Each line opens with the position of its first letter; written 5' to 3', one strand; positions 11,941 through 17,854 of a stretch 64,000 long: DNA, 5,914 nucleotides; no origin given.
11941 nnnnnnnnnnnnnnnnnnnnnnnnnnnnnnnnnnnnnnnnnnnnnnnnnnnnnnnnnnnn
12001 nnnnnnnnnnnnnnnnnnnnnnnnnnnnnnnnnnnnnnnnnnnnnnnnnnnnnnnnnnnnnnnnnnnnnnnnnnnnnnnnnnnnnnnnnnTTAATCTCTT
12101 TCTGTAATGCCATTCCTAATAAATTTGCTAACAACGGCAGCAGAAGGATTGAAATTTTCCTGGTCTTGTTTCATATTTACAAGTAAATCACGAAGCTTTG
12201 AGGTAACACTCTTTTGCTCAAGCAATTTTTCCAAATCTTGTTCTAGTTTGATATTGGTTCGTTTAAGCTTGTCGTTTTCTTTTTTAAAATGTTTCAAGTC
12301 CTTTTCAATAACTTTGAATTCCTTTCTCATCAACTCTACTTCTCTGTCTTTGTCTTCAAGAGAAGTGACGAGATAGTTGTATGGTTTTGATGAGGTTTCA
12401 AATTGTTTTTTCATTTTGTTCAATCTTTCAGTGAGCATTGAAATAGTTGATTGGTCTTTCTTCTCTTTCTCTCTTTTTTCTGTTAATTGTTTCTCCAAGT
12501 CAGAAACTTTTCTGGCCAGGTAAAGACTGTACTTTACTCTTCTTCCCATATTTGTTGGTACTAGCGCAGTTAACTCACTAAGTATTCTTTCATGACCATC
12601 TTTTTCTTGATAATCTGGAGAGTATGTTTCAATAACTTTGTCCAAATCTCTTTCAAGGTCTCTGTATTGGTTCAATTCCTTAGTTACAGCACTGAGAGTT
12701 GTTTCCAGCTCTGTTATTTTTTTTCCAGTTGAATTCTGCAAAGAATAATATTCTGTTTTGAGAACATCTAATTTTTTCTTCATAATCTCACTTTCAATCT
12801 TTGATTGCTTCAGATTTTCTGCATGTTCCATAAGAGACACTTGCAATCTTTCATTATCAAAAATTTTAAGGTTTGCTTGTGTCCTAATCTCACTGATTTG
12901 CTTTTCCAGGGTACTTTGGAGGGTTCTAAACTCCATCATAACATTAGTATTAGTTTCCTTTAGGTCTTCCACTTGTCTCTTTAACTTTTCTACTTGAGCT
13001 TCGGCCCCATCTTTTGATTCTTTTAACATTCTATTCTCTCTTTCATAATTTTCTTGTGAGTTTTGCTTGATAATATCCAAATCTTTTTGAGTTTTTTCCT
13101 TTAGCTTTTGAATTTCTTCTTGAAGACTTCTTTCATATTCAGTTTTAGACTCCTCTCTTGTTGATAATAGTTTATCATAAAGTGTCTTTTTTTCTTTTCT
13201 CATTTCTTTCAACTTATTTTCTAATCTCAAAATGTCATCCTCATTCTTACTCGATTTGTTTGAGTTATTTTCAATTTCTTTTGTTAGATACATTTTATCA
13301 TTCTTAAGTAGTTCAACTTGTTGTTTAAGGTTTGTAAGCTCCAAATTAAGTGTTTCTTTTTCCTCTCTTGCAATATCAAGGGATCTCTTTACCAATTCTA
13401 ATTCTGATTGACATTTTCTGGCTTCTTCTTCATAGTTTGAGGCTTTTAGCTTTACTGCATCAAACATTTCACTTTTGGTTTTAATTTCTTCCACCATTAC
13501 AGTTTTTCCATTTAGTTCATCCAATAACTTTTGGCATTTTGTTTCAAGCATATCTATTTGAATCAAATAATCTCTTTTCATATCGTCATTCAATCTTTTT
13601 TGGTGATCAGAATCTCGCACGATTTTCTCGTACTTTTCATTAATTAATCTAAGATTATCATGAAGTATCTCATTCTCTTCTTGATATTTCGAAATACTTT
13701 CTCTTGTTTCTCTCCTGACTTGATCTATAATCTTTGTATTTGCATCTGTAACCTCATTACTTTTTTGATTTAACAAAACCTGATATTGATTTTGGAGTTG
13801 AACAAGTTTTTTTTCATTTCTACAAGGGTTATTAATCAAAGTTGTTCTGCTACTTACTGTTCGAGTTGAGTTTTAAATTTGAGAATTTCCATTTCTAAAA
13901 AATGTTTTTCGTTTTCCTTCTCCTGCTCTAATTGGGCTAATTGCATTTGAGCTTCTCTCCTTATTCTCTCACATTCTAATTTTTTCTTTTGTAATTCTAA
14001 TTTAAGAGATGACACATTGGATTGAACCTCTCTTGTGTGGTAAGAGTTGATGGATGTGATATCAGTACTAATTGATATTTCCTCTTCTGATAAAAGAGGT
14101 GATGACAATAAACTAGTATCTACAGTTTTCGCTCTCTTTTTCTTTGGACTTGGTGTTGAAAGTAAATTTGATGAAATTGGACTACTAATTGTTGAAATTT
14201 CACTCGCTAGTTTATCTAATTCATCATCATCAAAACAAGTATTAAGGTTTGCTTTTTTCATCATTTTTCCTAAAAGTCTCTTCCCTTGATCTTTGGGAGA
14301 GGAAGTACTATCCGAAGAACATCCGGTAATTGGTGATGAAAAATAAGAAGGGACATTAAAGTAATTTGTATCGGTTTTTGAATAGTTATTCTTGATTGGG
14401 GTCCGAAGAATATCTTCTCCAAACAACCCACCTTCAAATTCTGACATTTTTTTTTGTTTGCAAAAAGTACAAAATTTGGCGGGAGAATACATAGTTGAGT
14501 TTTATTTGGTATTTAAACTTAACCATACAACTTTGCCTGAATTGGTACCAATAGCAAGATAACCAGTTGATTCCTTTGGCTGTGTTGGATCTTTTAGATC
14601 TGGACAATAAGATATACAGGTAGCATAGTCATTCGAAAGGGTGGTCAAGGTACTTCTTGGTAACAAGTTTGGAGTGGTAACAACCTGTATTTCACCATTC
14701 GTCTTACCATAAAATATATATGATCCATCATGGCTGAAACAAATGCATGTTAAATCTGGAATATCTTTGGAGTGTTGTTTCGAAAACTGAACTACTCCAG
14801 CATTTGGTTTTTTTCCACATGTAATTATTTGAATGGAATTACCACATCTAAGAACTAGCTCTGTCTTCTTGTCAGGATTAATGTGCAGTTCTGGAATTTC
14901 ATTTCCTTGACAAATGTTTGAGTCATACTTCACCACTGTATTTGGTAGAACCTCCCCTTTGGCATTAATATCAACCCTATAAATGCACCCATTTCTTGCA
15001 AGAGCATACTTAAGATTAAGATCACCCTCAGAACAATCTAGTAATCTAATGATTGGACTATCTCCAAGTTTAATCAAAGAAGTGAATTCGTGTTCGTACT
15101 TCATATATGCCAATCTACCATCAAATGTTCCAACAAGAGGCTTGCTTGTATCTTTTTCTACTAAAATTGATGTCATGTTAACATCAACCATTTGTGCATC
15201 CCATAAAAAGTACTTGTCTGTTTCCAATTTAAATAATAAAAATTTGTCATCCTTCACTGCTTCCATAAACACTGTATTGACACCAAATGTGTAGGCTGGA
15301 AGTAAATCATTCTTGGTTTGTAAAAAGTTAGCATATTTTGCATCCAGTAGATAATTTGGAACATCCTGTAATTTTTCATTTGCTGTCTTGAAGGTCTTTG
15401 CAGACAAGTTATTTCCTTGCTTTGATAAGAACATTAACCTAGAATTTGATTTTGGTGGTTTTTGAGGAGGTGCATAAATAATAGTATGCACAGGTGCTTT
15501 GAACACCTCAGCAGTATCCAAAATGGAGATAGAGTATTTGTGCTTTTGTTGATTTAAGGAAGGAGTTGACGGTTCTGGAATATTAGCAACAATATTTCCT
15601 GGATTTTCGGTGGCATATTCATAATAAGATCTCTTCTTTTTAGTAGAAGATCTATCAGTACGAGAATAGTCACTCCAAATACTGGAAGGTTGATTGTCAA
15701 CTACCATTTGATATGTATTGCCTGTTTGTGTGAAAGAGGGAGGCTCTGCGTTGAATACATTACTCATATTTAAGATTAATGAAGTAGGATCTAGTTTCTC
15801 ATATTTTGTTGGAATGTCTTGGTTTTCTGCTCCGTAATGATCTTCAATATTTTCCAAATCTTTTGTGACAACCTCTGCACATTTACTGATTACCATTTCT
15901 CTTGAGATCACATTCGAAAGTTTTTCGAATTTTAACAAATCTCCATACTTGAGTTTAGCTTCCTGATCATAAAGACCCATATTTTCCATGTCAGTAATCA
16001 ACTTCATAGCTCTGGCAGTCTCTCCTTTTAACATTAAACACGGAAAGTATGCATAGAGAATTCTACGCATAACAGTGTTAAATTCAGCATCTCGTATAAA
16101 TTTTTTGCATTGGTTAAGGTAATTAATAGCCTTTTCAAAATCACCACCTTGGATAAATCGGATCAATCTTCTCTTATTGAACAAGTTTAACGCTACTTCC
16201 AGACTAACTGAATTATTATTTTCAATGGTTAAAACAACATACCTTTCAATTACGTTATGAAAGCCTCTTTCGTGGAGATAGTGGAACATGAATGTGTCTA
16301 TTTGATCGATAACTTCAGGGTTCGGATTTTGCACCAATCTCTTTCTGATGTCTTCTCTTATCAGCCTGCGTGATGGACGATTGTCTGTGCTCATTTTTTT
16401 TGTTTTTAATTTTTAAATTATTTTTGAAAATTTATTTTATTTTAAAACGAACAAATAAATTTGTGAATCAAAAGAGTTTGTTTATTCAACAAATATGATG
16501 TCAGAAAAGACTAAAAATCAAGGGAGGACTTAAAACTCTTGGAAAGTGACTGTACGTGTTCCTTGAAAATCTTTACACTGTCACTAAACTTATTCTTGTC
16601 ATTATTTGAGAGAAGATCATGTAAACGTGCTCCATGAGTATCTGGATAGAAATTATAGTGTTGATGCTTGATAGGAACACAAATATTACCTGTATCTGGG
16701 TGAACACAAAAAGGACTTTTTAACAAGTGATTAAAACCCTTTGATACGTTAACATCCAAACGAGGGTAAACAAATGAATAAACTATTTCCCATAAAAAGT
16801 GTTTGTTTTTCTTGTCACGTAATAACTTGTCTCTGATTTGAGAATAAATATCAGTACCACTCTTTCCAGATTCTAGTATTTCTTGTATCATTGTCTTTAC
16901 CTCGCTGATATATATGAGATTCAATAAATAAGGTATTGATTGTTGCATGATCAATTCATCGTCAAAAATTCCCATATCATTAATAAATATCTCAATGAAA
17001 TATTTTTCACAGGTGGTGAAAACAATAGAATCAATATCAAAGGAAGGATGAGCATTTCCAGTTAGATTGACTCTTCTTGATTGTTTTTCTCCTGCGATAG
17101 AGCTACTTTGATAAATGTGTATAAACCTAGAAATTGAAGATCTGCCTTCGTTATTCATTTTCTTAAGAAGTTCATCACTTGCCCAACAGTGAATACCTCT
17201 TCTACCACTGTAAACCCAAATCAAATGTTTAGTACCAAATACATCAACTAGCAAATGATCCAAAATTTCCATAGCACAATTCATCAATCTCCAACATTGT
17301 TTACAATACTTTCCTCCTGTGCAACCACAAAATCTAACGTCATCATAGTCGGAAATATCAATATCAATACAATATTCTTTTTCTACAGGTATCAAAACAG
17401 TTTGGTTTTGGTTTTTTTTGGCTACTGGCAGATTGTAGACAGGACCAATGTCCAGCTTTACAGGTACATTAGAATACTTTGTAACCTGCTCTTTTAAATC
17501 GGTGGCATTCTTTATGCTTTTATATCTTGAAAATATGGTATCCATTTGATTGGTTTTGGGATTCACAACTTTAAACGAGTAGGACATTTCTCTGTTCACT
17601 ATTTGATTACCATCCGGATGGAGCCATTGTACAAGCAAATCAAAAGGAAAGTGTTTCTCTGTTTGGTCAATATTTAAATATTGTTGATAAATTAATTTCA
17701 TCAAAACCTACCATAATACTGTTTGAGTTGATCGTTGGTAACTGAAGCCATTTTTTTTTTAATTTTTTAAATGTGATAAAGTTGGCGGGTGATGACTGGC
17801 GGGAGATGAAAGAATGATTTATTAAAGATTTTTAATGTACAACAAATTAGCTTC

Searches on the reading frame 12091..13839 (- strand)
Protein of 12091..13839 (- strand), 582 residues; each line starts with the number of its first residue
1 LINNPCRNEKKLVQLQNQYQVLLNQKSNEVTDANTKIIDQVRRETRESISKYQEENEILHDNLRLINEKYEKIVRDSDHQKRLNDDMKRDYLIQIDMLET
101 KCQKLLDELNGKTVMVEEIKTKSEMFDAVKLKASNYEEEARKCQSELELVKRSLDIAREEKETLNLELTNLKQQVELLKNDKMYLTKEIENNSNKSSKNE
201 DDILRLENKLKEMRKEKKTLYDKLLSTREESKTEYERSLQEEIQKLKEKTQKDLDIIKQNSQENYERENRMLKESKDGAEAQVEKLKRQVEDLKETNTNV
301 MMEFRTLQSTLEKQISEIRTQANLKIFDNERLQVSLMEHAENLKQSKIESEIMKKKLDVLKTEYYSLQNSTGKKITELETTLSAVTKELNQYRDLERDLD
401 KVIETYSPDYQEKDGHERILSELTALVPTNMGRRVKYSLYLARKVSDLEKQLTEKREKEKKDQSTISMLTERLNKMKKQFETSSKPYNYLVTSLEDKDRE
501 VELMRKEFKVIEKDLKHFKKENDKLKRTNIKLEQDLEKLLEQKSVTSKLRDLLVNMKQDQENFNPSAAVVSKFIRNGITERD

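Call 7: search_protein_families(library=pfam, proteins=[window:12091-13839:-])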
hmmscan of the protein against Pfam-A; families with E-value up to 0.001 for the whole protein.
window:12091-13839:- (582 aa): 0 families

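Call 57: search_solved_structures(query=window:12091-13839:-, max_evalue=0.01)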
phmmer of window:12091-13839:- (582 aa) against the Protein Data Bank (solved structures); distinct sequences matched with E-value up to 0.01: 0.

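Call 69: search_protein_families(library=pfam, max_evalue=1, proteins=[window:12091-13839:-])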
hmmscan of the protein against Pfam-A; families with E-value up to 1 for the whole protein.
window:12091-13839:- (582 aa): 4 families
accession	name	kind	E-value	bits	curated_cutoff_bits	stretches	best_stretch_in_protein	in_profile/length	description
PF08614.16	ATG16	-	0.0068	17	33.7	1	441-525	100-184/200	Autophagy protein 16 (ATG16)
PF16689.10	APC_N_CC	-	0.021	15.4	27.4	2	171-211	6-46/52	Coiled-coil N-terminus of APC, dimerisation domain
PF07206.16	Baculo_LEF-10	-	0.11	13.1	27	1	56-101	11-52/71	Baculovirus late expression factor 10 (LEF-10)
PF05554.16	Novirhabdo_Nv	-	0.46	10.7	25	0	78-113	28-63/122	Viral hemorrhagic septicemia virus non-virion protein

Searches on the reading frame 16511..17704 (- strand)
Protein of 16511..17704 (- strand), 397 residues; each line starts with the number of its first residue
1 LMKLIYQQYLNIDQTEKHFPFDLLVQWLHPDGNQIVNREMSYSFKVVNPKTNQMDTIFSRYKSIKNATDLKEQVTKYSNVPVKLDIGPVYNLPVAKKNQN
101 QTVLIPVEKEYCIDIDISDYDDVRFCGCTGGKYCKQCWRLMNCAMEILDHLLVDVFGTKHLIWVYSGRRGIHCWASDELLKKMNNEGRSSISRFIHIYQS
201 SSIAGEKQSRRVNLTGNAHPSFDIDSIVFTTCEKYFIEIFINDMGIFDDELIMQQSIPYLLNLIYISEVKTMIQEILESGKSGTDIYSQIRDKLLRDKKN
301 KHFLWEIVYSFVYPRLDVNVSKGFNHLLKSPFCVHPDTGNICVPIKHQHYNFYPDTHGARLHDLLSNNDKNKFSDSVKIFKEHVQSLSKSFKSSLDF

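Call 7: search_protein_families(library=pfam, proteins=[window:16511-17704:-])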
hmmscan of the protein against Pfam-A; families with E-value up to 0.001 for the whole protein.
window:16511-17704:- (397 aa): 1 family
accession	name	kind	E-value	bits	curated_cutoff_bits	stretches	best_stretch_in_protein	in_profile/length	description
PF01896.25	DNA_primase_S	-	1.2e-37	130.2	26.8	1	113-346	1-162/163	DNA primase small subunit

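Call 46: find_homologous_proteins(query=window:16511-17701:-, max_evalue=1e-40)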
Query window:16511-17701:- (396 aa): 669 proteins with E <= 1e-40 among 2394 candidates; the best 120 are listed.
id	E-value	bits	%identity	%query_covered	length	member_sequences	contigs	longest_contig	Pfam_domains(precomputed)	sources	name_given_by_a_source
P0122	3.5e-244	828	100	90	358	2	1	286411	PF01896.26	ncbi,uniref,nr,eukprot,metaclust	ncbi:predicted protein [Naegleria gruberi]|uniref:DNA primase n=1 Tax=Naegleria gruberi TaxID=5762 R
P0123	1.3e-204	698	76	96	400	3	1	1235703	PF01896.26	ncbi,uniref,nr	ncbi:hypothetical protein FDP41_000509 [Naegleria fowleri]|uniref:DNA primase n=1 Tax=Naegleria fowl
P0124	4.6e-138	479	53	100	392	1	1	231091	PF01896.26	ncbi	ncbi:hypothetical protein ABK040_015342 [Willaertia magna]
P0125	1.1e-84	303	41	93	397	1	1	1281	PF01896.26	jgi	-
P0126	3.3e-77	278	45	83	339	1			PF01896.26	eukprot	eukprot:gene4669-8241_t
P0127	9.2e-75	270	44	72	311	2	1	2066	PF01896.26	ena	-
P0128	7.1e-73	264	37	94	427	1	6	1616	PF01896.26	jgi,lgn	-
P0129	3.8e-68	248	37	95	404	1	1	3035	PF01896.26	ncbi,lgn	-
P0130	2.2e-67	246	37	95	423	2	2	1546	PF01896.26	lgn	-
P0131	4.4e-67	245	38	87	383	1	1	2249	PF01896.26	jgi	jgi:DNA primase small subunit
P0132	7.6e-65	238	37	90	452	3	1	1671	PF01896.26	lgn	-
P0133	5.4e-64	235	36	91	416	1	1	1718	PF01896.26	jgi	-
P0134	8.4e-64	234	38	94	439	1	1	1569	PF01896.26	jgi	-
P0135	1.1e-63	234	39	83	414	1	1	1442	PF01896.26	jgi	-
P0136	1.1e-63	234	35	94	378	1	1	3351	PF01896.26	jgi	jgi:DNA primase small subunit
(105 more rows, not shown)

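Call 47: find_encoding_contigs(protein=P0123, flank=10000, max_places=3)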
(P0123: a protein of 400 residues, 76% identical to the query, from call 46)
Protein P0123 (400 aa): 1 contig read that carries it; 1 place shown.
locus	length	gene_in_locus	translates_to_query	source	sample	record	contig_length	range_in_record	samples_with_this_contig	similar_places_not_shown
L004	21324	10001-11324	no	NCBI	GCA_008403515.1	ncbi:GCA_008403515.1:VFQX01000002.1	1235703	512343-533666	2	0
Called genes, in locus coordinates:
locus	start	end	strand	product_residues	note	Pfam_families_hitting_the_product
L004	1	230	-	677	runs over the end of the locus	PF00172:Zn_clus (weak)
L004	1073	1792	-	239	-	PF00834:Ribul_P_3_epim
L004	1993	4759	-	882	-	PF08578:DUF1765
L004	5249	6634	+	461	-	PF00651:BTB (faint)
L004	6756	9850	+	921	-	PF00628:PHD (weak)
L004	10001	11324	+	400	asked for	PF01896:DNA_primase_S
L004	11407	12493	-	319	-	PF10127:RlaP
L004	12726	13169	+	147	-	PF12763:EH (faint), PF13499:EF-hand_7 (weak), PF00036:EF-hand_1, PF13405:EF-hand_6, PF13499:EF-hand_7, PF13202:EF-hand_5 (weak), PF14658:EF-hand_9 (weak), PF13833:EF-hand_8, +3 more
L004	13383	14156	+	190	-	PF00025:Arf, PF09439:SRPRB, PF00071:Ras, PF01926:MMR_HSR1 (weak), PF04670:Gtr1_RagA (weak), PF08477:Roc, PF00009:GTP_EFTU (weak), PF00503:G-alpha (weak)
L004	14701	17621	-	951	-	PF17900:Peptidase_M1_N, PF01433:Peptidase_M1, PF11838:ERAP1_C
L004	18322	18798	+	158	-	PF00011:HSP20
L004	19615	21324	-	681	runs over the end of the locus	PF00069:Pkinase, PF07714:PK_Tyr_Ser-Thr, PF00069:Pkinase, PF07714:PK_Tyr_Ser-Thr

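Call 48: find_encoding_contigs(protein=P0124, flank=10000, max_places=3)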
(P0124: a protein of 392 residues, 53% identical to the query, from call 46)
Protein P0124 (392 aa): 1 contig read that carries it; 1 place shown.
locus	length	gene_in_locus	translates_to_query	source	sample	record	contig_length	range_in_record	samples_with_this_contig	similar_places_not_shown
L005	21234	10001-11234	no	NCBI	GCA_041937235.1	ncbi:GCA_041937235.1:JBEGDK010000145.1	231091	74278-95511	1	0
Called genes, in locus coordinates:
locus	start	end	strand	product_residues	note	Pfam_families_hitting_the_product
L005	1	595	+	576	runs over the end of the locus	-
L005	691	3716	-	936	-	PF17900:Peptidase_M1_N, PF01433:Peptidase_M1, PF11838:ERAP1_C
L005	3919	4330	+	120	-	PF16672:LAMTOR5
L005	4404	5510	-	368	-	PF00462:Glutaredoxin, PF13417:GST_N_3, PF13409:GST_N_2 (weak), PF17172:GST_N_4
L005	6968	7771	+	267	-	-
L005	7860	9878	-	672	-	-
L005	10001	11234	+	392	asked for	PF01896:DNA_primase_S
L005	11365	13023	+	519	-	PF05577:Peptidase_S28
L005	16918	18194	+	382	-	PF00248:Aldo_ket_red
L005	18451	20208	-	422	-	PF23598:LRR_14 (weak)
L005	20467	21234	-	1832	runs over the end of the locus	PF02985:HEAT (faint), PF13646:HEAT_2 (faint), PF24714:TOR1L1_N (faint), PF24987:HEAT_EF3_N (faint), PF25801:HEAT_GCN1_C_2 (faint), PF12054:DUF3535, PF00176:SNF2-rel_dom, PF00271:Helicase_C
